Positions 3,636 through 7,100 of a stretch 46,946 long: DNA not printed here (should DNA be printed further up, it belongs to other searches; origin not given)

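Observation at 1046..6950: Translationally coupled three-gene module: PEGA-repeat membrane protein + small TM protein + orphan TraD/VirD4-like ATPase-nuclease fusion (best candidate for an undescribed system)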

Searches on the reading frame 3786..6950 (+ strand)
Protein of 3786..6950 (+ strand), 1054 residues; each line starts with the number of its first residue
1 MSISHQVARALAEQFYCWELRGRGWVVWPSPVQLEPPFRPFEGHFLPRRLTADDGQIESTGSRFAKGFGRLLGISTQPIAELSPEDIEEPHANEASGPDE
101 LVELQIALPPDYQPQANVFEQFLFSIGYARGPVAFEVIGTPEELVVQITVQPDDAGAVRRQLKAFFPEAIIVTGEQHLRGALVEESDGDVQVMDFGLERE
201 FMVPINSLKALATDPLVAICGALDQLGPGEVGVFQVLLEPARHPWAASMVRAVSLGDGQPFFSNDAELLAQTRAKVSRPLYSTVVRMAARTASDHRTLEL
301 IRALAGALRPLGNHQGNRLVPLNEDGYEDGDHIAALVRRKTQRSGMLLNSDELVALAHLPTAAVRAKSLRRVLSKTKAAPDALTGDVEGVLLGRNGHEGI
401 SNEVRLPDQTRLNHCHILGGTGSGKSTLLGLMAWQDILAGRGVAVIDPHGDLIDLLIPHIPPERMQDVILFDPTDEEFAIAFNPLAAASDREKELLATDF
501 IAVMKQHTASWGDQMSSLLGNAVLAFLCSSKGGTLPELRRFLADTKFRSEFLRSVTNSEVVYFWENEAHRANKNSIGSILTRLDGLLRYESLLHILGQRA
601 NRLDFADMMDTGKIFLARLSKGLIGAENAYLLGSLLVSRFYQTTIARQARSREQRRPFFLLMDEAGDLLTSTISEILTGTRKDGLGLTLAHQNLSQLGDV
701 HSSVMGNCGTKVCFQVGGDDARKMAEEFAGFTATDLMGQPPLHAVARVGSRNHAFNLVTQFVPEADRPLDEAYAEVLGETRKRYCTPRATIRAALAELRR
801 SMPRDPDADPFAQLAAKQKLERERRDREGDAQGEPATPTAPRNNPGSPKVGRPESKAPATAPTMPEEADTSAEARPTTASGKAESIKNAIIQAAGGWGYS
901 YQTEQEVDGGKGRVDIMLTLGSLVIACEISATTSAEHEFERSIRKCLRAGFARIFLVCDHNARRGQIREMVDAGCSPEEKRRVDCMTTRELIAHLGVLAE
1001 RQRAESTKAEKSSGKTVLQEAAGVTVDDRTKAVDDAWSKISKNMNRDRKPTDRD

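Call 4: search_protein_families(library=pfam, proteins=[window:3786-6950:+], max_evalue=0.1)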
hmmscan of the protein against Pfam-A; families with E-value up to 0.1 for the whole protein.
window:3786-6950:+ (1054 aa): 10 families
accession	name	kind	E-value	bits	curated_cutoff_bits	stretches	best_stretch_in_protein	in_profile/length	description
PF10412.15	TrwB_AAD_bind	-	1.1e-11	44.7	20.5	1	404-732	7-326/387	Type IV secretion-system coupling protein DNA-binding domain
PF01935.23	DUF87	-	1e-07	32.7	23.2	1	413-473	24-81/220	Helicase HerA, central domain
PF02534.20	T4SS-DNA_transf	-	9.9e-06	25.1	20.1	1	405-502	40-130/468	Type IV secretory system Conjugative DNA transfer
PF12696.13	TraG-D_C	-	0.00015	22.1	22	1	657-721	1-71/126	TraM recognition site of TraD and TraG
PF25199.1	nSTAND_NTPase5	-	0.0029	17.9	34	1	400-502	28-130/145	Novel STAND NTPase 5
PF13191.12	AAA_16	-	0.014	16.3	32.6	0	410-464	22-78/167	AAA ATPase domain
PF01580.24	FtsK_SpoIIIE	-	0.014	15.2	24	1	396-429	23-56/221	FtsK/SpoIIIE family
PF12846.13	AAA_10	-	0.017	14.6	27.5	1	409-526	18-134/362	AAA-like domain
PF13555.12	AAA_29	-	0.037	14.2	27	1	414-429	24-39/61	P-loop containing region of AAA domain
PF24389.1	ORC-CDC6-like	-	0.037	13.2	27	0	409-438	29-58/571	ORC-CDC6-like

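Call 5: search_protein_families(library=padloc, proteins=[window:3786-6950:+], max_evalue=0.1)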
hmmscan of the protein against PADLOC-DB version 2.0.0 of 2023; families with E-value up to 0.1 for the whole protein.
window:3786-6950:+ (1054 aa): 4 families
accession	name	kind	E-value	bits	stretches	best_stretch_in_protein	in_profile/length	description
PDLC04140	mad8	-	2.3e-15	54.9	1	413-720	28-255/314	mads_8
PDLC04105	HerA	-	0.00035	17.3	1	413-451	167-206/576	-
PDLC01055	HerA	-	0.0011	15.9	1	389-458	135-205/532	Type III coevolved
PDLC04103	HerA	-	0.027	10.8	1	413-454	173-214/579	-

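Call 6: search_protein_families(library=ncbifam, proteins=[window:3786-6950:+], max_evalue=0.1)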
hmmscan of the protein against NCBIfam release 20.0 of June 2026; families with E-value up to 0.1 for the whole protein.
window:3786-6950:+ (1054 aa): 15 families
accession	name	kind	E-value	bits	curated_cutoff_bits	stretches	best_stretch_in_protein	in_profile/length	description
TIGR03743.1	SXT_TraD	subfamily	6.3e-11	41.4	366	1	398-451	161-214/636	conjugative transfer system coupling protein TraD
NF045973.1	conju_CD1115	equivalog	1.3e-10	40.7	250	2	632-726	265-369/442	VirD4-like conjugal transfer protein, CD1115 family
TIGR00929.1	VirB4_CagE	subfamily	3.1e-08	32.3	643.1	2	648-733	626-718/792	VirB4 family type IV secretion/conjugal transfer ATPase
TIGR03754.1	conj_TOL_TraD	equivalog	2.1e-06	26.6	647.55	1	400-455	168-222/643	type IV conjugative transfer system coupling protein TraD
NF041447.1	TrbC_conju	equivalog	3.1e-06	25.9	800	1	653-733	426-511/685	F-type conjugative transfer protein TrbC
NF045975.1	VirB4_plasma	equivalog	1.9e-05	22.6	590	1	386-450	487-553/894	Mbov_0397 family ICE element conjugal transfer ATPase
NF033849.1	ser_rich_anae_1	subfamily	1.9e-05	22.2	650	1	571-718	933-1092/1163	serine-rich protein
NF053655.1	CedD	equivalog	0.00032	19.5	600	1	392-456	201-265/527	DNA-translocating ATPase CedD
NF041017.1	DNA_import_CedB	equivalog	0.00076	18.2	700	0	649-717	465-539/590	DNA import protein CedB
NF010404.0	PRK13830.1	subfamily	0.0051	14.6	810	1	412-503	456-545/818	conjugal transfer protein TrbE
NF040819.1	helicase_HerA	equivalog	0.0068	15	970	1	413-460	157-205/561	DNA double-strand break repair helicase HerA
TIGR02759.1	TraD_Ftype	equivalog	0.029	13.1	521.35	0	652-717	403-474/566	type IV conjugative transfer system coupling protein TraD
NF010466.0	PRK13891.1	subfamily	0.032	12.1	1322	1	412-550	488-627/852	conjugal transfer protein TrbE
NF010447.0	PRK13873.1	equivalog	0.052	11.5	1020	0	413-506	442-532/815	conjugal transfer protein TrbE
NF041326.1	Bacteroid_MobC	subfamily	0.087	11.2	900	0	641-729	442-534/655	conjugal transfer protein MobC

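Call 7: find_homologous_proteins(query=window:3786-6950:+)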
Query window:3786-6950:+ (1054 aa): 935 proteins with E <= 0.001 among 8000 candidates; the best 120 are listed.
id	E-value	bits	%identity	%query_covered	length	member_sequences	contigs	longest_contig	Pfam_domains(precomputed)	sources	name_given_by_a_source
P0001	0.0e+0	2382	100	100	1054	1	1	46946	PF26449.1,PF10412.16,PF01935.24,PF02534.21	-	-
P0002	0.0e+0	1506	66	100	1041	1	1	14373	PF26449.1,PF10412.16,PF01935.24,PF02534.21,PF12696.14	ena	-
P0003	0.0e+0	1483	64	99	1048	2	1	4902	PF10412.16,PF01935.24,PF02534.21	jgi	-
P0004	0.0e+0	1476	64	99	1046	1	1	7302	PF10412.16,PF01935.24,PF02534.21,PF12696.14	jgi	jgi:hypothetical protein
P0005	0.0e+0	1476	65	99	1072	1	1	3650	PF26449.1,PF10412.16,PF01935.24,PF02534.21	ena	-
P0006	0.0e+0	1426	63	99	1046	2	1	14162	PF26449.1,PF10412.16,PF01935.24,PF02534.21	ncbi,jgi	jgi:hypothetical protein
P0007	0.0e+0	1401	61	100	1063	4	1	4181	PF26449.1,PF10412.16,PF01935.24,PF02534.21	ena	-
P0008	0.0e+0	1393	62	99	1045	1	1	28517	PF26449.1,PF10412.16,PF01935.24,PF02534.21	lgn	-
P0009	0.0e+0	1393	62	99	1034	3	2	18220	PF26449.1,PF10412.16,PF01935.24,PF02534.21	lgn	-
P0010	0.0e+0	1388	64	95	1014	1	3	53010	PF26449.1,PF10412.16,PF02534.21,PF12696.14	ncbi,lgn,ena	-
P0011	0.0e+0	1379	62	100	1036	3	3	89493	PF26449.1,PF10412.16,PF01935.24,PF02534.21,PF12696.14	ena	-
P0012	0.0e+0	1379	62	99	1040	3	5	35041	PF10412.16,PF01935.24,PF02534.21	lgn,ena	-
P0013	0.0e+0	1369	62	98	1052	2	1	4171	PF10412.16,PF01935.24,PF02534.21,PF12696.14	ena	-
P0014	0.0e+0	1351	60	99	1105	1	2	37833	PF10412.16,PF01935.24,PF02534.21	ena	-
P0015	0.0e+0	1348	62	94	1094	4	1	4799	PF10412.16,PF01935.24,PF02534.21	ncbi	-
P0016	0.0e+0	1330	61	95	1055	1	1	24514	PF26449.1,PF10412.16,PF01935.24,PF02534.21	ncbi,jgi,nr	ncbi:MAG TPA: type IV secretory system conjugative DNA transfer family protein [Candidatus Limnocyli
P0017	0.0e+0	1330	60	94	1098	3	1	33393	PF26449.1,PF10412.16,PF01935.24,PF02534.21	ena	-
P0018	0.0e+0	1327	58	99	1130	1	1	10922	PF10412.16,PF01935.24,PF02534.21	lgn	-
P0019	0.0e+0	1319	60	96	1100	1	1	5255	PF26449.1,PF10412.16,PF01935.24,PF02534.21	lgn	-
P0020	0.0e+0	1316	58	100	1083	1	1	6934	PF26449.1,PF10412.16,PF01935.24,PF02534.21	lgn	-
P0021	0.0e+0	1314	71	78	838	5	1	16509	PF10412.16,PF01935.24,PF02534.21,PF12696.14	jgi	-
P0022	0.0e+0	1306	61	93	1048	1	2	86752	PF26449.1,PF10412.16,PF01935.24,PF02534.21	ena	-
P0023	0.0e+0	1303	58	100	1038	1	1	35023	PF10412.16,PF02534.21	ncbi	ncbi:MAG: type IV secretory system conjugative DNA transfer family protein [Verrucomicrobiales bacte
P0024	0.0e+0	1290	69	81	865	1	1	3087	PF26449.1,PF10412.16,PF01935.24,PF02534.21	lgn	-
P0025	0.0e+0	1270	61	92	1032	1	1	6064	PF26449.1,PF10412.16,PF01935.24,PF02534.21,PF12696.14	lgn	-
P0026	0.0e+0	1241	59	95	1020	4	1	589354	PF26449.1,PF10412.16,PF01935.24,PF02534.21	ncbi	ncbi:MAG: type IV secretion system DNA-binding domain-containing protein [Verrucomicrobiota bacteriu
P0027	0.0e+0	1215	59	92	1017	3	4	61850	PF10412.16,PF01935.24,PF02534.21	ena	-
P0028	0.0e+0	1195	63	78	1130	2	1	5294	PF26449.1,PF10412.16,PF02534.21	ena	-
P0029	0.0e+0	1107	58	86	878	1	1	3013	PF26449.1,PF10412.16,PF01935.24,PF02534.21,PF12696.14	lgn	-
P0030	3.2e-294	997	54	77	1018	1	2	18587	PF26449.1,PF10412.16,PF02534.21,PF12696.14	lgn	-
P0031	5.0e-289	980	50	96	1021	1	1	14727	PF26449.1,PF10412.16,PF02534.21,PF12696.14,PF25199.2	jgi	jgi:hypothetical protein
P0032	3.7e-281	954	71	59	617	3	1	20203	PF10412.16,PF01935.24,PF02534.21,PF12696.14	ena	-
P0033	4.9e-275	934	64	65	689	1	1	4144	PF26449.1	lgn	-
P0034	2.6e-273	928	60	71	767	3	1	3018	PF10412.16,PF01935.24,PF02534.21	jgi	jgi:ABC-type uncharacterized transport system ATPase component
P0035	1.3e-270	919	60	67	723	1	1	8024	PF10412.16,PF02534.21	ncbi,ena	-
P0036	7.7e-269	913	60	67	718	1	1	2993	PF10412.16,PF01935.24,PF02534.21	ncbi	ncbi:MAG: type IV secretion system DNA-binding domain-containing protein [Verrucomicrobiota bacteriu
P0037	8.3e-264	896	59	69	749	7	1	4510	PF10412.16,PF01935.24,PF02534.21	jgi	jgi:hypothetical protein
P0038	1.5e-263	896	46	93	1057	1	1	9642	PF26449.1,PF10412.16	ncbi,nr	ncbi:MAG: type IV secretion system DNA-binding domain-containing protein [Verrucomicrobia bacterium]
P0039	7.8e-263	893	48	92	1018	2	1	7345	PF26449.1,PF10412.16,PF02534.21,PF12696.14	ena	-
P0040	2.5e-258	878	45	98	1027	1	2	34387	PF26449.1,PF10412.16,PF02534.21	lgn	-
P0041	1.2e-252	860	43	100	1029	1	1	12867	PF26449.1,PF10412.16,PF02534.21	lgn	-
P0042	8.5e-252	857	43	100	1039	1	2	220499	PF26449.1,PF10412.16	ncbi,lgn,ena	-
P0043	1.8e-250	852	45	92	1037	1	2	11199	PF26449.1,PF10412.16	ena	-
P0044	2.6e-250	852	45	92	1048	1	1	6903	PF26449.1,PF10412.16,PF01935.24,PF02534.21,PF12696.14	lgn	-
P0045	8.7e-250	850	45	90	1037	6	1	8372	PF26449.1,PF10412.16,PF12696.14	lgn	-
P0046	5.5e-249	847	45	95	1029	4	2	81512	PF26449.1,PF10412.16,PF02534.21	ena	-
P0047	8.1e-249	847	45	71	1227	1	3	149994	PF26449.1,PF10412.16,PF01935.24,PF13401.13,PF02534.21,PF12696.14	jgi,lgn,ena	-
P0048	3.6e-248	845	43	91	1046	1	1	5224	PF26449.1,PF10412.16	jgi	jgi:hypothetical protein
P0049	3.5e-247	841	42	100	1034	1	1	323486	PF26449.1,PF10412.16,PF02534.21,PF12696.14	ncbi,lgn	-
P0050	1.5e-245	836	43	93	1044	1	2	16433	PF26449.1,PF10412.16,PF01935.24,PF25199.2,PF13191.13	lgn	-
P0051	3.5e-245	835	42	94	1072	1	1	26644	PF26449.1,PF10412.16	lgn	-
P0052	5.7e-245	834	42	93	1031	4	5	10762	PF26449.1,PF10412.16,PF01935.24,PF02534.21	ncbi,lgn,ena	-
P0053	1.3e-244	833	48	75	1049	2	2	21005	PF26449.1,PF10412.16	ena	-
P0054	2.3e-244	832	42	99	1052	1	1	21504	PF10412.16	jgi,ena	-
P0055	7.8e-244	830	44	95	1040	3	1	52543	PF26449.1,PF10412.16,PF25199.2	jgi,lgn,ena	jgi:hypothetical protein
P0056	3.2e-243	828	43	94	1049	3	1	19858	PF10412.16,PF01935.24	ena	-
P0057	1.8e-241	823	42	98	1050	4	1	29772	PF26449.1,PF10412.16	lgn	-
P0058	2.3e-241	822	42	99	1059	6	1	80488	PF10412.16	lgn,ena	-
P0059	2.9e-241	822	43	95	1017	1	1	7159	PF10412.16,PF01935.24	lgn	-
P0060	3.1e-241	822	44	90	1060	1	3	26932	PF26449.1,PF10412.16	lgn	-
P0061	3.5e-241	822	44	95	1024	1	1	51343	PF26449.1,PF10412.16,PF01935.24,PF02534.21,PF12696.14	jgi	jgi:hypothetical protein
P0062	4.4e-241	821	44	93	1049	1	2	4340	PF26449.1,PF10412.16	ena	-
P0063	1.0e-240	820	42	98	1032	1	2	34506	PF26449.1,PF10412.16,PF01935.24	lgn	-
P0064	1.1e-240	820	43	71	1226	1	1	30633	PF26449.1,PF10412.16,PF01935.24,PF13401.13,PF02534.21,PF12696.14,PF25199.2,PF13191.13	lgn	-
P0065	2.1e-240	819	44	93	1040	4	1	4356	PF26449.1,PF10412.16,PF01935.24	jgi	jgi:hypothetical protein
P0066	1.5e-239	816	42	99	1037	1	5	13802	PF26449.1,PF10412.16,PF01935.24,PF02534.21,PF12696.14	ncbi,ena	-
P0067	2.9e-239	815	42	98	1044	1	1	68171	PF26449.1,PF10412.16,PF01935.24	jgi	-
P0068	2.9e-239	815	41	98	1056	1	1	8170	PF10412.16,PF01935.24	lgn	-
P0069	5.1e-239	814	42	98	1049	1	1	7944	PF26449.1,PF10412.16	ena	-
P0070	4.3e-238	811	41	99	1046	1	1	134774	PF26449.1,PF10412.16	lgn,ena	-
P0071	5.6e-238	811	48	75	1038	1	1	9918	PF26449.1,PF10412.16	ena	-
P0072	8.1e-238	810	41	99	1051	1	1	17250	PF26449.1,PF10412.16,PF01935.24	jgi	jgi:hypothetical protein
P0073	2.3e-237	809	41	99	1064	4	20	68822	PF26449.1,PF10412.16,PF01935.24,PF02534.21,PF12696.14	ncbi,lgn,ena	-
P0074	3.0e-237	809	41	99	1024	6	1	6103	PF26449.1,PF10412.16,PF12696.14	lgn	-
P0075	1.0e-236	807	42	98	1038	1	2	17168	PF26449.1,PF10412.16,PF01935.24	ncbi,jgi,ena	-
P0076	2.1e-236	806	41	98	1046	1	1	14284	PF26449.1,PF10412.16,PF01935.24,PF12696.14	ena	-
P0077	3.9e-235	802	42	99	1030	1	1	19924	PF26449.1,PF10412.16,PF01935.24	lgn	-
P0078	9.5e-235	800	42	98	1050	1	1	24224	PF10412.16,PF01935.24,PF02534.21,PF12696.14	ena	-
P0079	1.0e-234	800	41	100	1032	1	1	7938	PF10412.16,PF01935.24,PF12696.14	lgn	-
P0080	2.7e-234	799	42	94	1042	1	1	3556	PF26449.1,PF10412.16,PF01935.24,PF02534.21,PF12696.14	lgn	-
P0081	3.9e-234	798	43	94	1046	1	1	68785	PF26449.1,PF10412.16,PF01935.24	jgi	jgi:hypothetical protein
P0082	1.1e-233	797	41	99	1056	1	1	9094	PF26449.1,PF10412.16,PF02534.21,PF12696.14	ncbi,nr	ncbi:MAG: type IV secretion system DNA-binding domain-containing protein [Verrucomicrobia bacterium]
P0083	2.8e-233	795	49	75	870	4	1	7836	PF26449.1,PF10412.16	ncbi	-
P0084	3.8e-233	795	41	99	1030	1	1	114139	PF26449.1,PF10412.16,PF01935.24,PF02534.21,PF12696.14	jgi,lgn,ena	-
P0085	4.8e-233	795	41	98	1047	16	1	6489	PF26449.1,PF10412.16,PF02534.21,PF12696.14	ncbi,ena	-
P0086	5.4e-233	794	42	98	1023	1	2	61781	PF26449.1,PF10412.16,PF01935.24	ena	-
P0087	6.6e-233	794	42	94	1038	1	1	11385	PF26449.1,PF10412.16,PF02534.21,PF12696.14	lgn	-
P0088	1.3e-232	793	43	93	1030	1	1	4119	PF26449.1,PF10412.16,PF02534.21,PF12696.14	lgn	-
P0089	1.3e-232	793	42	94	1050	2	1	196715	PF26449.1,PF10412.16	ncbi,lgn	-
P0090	1.4e-232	793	42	94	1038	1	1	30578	PF26449.1,PF10412.16,PF01935.24,PF12696.14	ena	-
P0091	2.8e-232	792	41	95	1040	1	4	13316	PF26449.1,PF10412.16,PF01935.24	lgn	-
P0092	3.2e-232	792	43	94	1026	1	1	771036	PF26449.1,PF10412.16,PF01935.24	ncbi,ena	-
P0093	8.0e-232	791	42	92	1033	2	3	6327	PF26449.1,PF10412.16,PF01935.24,PF12696.14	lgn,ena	-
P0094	1.1e-231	790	46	75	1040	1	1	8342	PF26449.1,PF10412.16,PF02534.21,PF12696.14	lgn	-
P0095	1.1e-231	790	43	94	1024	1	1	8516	PF26449.1,PF10412.16,PF01935.24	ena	-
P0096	1.6e-231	790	41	98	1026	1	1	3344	PF26449.1,PF10412.16,PF01935.24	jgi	jgi:hypothetical protein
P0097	2.1e-231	789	48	76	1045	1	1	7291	PF26449.1,PF10412.16,PF01935.24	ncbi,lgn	-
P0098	2.1e-231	789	42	94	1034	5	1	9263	PF26449.1,PF10412.16,PF01935.24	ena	-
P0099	5.8e-231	788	42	93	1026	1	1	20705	PF26449.1,PF10412.16,PF01935.24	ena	-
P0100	6.4e-231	788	40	99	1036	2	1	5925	PF26449.1,PF10412.16,PF01935.24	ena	-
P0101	1.2e-230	787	42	94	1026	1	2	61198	PF26449.1,PF10412.16,PF01935.24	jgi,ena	-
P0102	2.3e-230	786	52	69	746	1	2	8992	PF10412.16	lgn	-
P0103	3.4e-230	785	42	98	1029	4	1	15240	PF26449.1,PF10412.16,PF01935.24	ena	-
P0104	8.2e-230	784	42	94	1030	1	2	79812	PF26449.1,PF10412.16,PF01935.24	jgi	jgi:hypothetical protein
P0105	2.1e-229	783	41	94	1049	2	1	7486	PF26449.1,PF10412.16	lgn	-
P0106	2.2e-229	783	41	99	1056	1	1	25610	PF26449.1,PF10412.16,PF12696.14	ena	-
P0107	2.3e-229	782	41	98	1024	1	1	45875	PF26449.1,PF10412.16,PF01935.24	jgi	jgi:hypothetical protein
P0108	2.9e-229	782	41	99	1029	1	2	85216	PF26449.1,PF10412.16,PF01935.24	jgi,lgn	jgi:hypothetical protein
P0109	3.5e-229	782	42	95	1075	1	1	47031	PF26449.1,PF10412.16,PF01935.24,PF02534.21,PF12696.14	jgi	jgi:hypothetical protein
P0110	4.0e-229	782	41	96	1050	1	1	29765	PF26449.1,PF10412.16,PF01935.24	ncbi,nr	ncbi:MAG: type IV secretion system DNA-binding domain-containing protein [Verrucomicrobia bacterium]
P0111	4.4e-229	782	42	94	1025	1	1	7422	PF26449.1,PF10412.16,PF01935.24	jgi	jgi:hypothetical protein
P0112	4.5e-229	782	41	100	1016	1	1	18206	PF26449.1,PF10412.16,PF01935.24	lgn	-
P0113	5.0e-229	781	41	98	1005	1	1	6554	PF26449.1,PF10412.16,PF01935.24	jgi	jgi:Type IV secretion-system coupling protein DNA-binding domain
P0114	6.5e-229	781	43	94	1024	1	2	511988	PF26449.1,PF10412.16,PF01935.24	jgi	jgi:hypothetical protein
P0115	6.5e-229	781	42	96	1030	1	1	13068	PF26449.1,PF10412.16,PF01935.24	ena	-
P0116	6.5e-229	781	42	96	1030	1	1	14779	PF26449.1,PF10412.16,PF01935.24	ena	-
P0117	7.9e-229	781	42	94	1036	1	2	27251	PF26449.1,PF10412.16,PF01935.24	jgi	jgi:hypothetical protein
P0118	8.1e-229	781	41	99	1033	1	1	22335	PF26449.1,PF10412.16,PF01935.24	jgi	jgi:Type IV secretion-system coupling protein DNA-binding domain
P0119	8.7e-229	781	42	96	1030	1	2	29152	PF26449.1,PF10412.16,PF01935.24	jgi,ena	jgi:hypothetical protein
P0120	1.7e-228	780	43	94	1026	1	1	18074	PF26449.1,PF10412.16,PF01935.24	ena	-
